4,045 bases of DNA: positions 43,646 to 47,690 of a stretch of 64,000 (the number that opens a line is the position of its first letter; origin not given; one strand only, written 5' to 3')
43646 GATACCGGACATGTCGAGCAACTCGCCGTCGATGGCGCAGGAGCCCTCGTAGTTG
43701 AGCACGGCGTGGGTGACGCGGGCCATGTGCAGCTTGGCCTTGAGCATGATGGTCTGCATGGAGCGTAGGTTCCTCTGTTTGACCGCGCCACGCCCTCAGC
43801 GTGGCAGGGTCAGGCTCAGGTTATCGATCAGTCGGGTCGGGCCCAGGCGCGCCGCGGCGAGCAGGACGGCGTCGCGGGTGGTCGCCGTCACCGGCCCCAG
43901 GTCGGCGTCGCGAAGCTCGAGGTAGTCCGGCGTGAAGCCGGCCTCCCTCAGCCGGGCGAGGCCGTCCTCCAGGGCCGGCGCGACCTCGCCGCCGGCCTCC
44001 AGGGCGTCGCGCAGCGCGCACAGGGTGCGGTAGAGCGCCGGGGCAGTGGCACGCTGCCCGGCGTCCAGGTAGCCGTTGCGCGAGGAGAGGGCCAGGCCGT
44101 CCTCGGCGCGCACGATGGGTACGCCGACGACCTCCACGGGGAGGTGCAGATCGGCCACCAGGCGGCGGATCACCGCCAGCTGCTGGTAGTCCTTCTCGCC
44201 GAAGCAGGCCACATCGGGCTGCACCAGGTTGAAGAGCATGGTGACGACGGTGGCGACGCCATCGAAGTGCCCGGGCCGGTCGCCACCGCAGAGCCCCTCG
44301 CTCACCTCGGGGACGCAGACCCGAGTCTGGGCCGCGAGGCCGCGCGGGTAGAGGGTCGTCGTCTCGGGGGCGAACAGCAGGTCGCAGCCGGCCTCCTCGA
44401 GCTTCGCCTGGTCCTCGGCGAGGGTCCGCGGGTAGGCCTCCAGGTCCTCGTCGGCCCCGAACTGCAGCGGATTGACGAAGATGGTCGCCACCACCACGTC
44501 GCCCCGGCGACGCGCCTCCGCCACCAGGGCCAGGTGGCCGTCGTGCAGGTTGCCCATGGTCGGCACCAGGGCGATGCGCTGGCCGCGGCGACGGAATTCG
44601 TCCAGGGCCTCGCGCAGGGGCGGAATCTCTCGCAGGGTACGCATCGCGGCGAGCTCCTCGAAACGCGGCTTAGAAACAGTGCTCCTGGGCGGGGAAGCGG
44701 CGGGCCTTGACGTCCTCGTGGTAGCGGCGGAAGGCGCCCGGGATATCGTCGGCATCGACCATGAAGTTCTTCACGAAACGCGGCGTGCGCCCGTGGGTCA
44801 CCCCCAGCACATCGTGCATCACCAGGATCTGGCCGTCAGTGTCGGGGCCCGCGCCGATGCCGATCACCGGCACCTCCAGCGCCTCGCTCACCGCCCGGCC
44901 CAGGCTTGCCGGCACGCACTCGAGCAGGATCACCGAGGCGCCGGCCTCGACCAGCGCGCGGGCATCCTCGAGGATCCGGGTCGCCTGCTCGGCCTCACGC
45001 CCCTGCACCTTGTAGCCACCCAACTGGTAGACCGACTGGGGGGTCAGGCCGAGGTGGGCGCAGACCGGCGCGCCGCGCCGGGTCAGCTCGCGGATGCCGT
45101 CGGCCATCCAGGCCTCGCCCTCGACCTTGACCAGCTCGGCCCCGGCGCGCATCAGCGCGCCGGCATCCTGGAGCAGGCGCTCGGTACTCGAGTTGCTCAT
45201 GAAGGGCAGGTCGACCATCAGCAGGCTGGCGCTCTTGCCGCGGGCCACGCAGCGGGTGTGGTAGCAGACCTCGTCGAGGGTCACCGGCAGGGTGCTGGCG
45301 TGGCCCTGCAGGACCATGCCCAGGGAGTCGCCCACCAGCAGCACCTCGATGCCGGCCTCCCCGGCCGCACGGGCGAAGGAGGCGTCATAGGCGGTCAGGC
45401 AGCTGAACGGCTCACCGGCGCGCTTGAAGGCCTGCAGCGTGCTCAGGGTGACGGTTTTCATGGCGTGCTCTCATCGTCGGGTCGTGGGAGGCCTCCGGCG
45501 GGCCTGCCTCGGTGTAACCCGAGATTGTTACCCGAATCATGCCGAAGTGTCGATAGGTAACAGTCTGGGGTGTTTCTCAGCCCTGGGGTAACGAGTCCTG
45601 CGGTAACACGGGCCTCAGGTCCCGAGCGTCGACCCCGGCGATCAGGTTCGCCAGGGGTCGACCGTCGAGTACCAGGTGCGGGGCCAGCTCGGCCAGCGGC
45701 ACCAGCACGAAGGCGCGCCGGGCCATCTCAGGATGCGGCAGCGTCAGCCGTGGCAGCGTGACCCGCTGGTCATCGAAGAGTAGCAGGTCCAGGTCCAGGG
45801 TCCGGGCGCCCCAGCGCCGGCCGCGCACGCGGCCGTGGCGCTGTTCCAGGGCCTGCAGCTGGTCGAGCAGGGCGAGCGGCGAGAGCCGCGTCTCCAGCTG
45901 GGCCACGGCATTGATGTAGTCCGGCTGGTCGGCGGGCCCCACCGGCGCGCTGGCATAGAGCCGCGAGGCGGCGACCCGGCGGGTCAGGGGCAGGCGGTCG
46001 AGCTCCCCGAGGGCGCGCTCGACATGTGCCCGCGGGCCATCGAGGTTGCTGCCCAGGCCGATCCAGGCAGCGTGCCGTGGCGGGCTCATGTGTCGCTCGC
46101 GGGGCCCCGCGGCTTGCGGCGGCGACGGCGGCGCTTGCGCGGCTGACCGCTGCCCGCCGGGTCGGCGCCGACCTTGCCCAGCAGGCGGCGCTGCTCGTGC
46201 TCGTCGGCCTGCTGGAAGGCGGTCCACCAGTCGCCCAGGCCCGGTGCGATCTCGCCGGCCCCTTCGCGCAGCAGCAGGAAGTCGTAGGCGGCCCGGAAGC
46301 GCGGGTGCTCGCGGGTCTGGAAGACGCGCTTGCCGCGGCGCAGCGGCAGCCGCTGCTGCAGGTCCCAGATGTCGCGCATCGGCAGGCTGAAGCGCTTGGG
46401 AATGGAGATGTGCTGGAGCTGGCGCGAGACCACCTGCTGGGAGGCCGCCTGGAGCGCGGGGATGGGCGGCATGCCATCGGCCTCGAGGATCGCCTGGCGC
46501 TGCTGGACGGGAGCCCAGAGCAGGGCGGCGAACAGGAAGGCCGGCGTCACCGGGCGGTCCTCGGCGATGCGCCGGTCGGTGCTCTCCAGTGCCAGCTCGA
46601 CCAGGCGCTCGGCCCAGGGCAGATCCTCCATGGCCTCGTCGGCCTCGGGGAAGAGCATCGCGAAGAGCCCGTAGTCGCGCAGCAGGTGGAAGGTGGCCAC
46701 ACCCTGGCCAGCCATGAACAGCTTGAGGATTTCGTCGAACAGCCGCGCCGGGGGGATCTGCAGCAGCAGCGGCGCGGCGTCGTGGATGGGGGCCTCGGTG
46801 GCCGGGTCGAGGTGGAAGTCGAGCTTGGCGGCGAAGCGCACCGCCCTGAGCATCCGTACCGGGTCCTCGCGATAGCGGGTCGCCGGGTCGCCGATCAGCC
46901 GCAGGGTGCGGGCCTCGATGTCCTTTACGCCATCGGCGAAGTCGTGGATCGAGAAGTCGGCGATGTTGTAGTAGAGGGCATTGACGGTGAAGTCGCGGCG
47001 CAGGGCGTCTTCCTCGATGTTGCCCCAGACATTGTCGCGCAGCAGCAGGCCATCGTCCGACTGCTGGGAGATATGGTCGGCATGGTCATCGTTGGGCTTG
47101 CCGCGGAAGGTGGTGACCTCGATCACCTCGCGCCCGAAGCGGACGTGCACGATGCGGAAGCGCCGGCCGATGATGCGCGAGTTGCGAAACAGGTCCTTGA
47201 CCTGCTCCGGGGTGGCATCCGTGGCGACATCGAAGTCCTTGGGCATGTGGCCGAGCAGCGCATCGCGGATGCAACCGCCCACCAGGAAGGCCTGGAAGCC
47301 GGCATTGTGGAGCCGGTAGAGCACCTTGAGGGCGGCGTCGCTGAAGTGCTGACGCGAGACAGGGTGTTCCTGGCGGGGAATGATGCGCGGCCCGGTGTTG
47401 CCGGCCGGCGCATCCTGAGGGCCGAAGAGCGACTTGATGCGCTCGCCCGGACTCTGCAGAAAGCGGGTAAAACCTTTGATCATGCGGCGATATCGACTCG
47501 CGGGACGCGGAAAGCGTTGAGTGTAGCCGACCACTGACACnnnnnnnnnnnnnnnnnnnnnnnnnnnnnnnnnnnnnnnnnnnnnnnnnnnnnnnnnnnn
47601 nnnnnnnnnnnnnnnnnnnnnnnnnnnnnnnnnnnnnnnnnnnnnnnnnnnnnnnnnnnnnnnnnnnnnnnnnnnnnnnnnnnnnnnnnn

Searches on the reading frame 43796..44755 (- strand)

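Call 5: search_protein_families(library=pfam, proteins=[window:43796-44755:-])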
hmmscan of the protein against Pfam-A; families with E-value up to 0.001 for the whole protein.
window:43796-44755:- (319 aa): 1 family
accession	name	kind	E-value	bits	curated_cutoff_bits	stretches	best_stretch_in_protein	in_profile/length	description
PF02569.21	Pantoate_ligase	-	2.3e-100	335.6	20.7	1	40-313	2-267/268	Pantoate-beta-alanine ligase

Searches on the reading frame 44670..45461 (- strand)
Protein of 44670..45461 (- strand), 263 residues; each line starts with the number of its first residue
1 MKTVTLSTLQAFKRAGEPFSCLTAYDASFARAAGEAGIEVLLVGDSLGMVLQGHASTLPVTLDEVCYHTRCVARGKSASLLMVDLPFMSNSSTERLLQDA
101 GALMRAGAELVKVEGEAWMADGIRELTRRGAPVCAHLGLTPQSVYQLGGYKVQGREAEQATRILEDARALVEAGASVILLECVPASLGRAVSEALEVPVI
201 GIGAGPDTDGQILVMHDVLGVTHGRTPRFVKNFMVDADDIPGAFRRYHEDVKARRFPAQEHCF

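Call 5: search_protein_families(library=pfam, proteins=[window:44670-45461:-])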
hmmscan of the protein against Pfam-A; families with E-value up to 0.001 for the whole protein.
window:44670-45461:- (263 aa): 2 families
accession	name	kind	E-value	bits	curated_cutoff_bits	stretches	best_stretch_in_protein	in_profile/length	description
PF02548.21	Pantoate_transf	-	4.2e-102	341.5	28.7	1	4-258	2-258/259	Ketopantoate hydroxymethyltransferase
PF01177.27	Asp_Glu_race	-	0.00062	20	31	0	152-203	47-97/211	Asp/Glu/Hydantoin racemase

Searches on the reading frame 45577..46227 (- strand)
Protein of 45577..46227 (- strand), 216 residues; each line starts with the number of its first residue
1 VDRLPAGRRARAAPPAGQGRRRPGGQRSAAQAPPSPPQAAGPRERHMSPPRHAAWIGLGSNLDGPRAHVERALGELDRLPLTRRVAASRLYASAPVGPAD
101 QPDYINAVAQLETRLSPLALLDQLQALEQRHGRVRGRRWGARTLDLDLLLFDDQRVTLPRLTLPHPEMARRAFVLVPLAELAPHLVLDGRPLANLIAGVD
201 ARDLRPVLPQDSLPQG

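Call 62: search_protein_families(library=pfam, proteins=[window:45577-46227:-], max_evalue=0.00001)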
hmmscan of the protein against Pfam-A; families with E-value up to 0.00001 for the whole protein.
window:45577-46227:- (216 aa): 1 family
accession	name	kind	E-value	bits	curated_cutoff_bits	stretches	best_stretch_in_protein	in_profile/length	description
PF01288.25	HPPK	-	5.4e-39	133.6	25.7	1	56-183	2-116/116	7,8-dihydro-6-hydroxymethylpterin-pyrophosphokinase (HPPK)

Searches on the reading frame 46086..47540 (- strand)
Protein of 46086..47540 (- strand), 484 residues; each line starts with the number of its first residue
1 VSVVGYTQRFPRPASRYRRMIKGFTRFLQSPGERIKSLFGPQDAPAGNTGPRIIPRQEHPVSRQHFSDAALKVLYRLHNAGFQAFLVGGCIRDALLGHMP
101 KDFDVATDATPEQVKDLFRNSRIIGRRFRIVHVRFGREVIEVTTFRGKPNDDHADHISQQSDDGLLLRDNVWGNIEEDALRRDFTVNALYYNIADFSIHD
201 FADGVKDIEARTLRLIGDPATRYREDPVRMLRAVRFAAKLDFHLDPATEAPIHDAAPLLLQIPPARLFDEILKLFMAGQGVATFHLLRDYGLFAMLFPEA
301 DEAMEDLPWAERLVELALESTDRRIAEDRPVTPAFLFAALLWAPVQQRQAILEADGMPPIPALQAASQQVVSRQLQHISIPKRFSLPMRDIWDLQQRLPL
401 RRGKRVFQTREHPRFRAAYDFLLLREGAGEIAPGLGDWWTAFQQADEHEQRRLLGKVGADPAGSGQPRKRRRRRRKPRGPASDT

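Call 5: search_protein_families(library=pfam, proteins=[window:46086-47540:-])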
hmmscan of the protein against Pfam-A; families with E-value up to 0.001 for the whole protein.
window:46086-47540:- (484 aa): 3 families
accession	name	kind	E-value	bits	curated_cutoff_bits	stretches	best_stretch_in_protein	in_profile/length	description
PF12626.12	PolyA_pol_arg_C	-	1.4e-43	148.1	22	1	356-475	2-118/119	Polymerase A arginine-rich C-terminus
PF01743.26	PolyA_pol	-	3.5e-37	128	23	1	84-214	1-126/126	Poly A polymerase head domain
PF12627.12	PolyA_pol_RNAbd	-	1.7e-21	76.2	22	1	241-303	1-63/64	Probable RNA and SrmB- binding site of polymerase A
